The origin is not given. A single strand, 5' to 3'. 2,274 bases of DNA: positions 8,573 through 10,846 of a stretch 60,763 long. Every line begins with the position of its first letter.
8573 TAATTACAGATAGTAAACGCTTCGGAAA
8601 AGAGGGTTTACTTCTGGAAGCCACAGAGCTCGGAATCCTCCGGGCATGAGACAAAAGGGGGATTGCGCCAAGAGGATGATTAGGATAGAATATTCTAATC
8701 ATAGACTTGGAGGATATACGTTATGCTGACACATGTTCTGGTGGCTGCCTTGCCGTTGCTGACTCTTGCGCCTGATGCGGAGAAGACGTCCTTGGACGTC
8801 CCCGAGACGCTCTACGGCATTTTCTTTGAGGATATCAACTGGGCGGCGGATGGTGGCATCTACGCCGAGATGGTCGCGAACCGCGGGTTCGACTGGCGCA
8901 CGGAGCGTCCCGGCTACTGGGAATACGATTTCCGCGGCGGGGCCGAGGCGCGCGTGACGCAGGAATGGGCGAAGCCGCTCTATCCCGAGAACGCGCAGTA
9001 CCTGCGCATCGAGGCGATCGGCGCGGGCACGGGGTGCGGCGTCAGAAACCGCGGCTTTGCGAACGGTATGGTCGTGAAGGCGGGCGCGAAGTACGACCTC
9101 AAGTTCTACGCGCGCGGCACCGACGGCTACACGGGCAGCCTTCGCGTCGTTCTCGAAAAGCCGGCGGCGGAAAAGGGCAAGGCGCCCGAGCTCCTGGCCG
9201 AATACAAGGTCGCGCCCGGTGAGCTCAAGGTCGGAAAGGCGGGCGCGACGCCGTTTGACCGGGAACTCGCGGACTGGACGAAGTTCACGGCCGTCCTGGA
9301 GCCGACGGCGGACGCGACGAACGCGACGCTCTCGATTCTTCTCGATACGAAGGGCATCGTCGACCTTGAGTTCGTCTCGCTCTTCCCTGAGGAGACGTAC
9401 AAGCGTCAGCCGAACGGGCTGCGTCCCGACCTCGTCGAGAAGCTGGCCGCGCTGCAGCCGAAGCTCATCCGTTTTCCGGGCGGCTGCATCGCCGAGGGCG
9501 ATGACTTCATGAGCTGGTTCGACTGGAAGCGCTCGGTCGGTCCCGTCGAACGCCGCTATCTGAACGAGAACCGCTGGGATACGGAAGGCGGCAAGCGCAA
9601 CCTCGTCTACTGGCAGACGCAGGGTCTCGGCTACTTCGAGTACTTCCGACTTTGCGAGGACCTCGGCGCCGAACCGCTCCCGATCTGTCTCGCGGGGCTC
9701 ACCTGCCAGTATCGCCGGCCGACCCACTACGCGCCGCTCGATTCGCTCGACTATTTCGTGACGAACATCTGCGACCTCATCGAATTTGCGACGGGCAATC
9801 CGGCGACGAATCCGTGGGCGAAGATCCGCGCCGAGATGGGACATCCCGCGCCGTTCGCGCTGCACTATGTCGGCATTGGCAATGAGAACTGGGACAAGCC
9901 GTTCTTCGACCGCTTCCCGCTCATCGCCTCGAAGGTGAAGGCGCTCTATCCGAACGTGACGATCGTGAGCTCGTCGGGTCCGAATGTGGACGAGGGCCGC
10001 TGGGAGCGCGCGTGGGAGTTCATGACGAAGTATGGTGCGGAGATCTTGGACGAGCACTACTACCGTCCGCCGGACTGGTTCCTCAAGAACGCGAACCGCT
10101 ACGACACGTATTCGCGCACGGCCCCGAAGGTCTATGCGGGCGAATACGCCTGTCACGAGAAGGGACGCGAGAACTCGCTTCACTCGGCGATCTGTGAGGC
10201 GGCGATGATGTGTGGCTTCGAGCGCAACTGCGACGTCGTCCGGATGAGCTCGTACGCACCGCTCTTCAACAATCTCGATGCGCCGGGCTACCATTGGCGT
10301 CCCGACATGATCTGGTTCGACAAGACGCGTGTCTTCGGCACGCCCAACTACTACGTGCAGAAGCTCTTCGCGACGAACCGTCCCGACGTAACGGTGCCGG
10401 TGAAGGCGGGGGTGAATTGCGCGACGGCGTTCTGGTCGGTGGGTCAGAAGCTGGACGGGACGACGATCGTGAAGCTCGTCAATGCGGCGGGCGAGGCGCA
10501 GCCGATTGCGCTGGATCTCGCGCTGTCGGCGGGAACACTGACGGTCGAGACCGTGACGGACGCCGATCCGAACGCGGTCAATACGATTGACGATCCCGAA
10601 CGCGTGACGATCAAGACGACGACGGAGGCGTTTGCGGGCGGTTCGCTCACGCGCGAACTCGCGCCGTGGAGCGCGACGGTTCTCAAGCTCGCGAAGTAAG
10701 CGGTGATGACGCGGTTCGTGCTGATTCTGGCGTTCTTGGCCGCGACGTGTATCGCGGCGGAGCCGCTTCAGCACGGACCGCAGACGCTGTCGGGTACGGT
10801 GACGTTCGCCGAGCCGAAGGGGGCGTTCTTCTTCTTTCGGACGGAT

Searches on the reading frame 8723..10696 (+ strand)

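Call 18: search_protein_families(library=ncbifam, proteins=[window:8723-10696:+], max_evalue=0.00001)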
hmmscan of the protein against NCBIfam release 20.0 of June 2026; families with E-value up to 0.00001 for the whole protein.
window:8723-10696:+ (658 aa): 1 family
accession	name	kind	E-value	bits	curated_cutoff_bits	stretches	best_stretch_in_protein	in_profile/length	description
NF051901.1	ArabsyFurArfAAgro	equivalog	7.9e-10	38.2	625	0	229-318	45-120/502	arabinosylfuranosidase ArfA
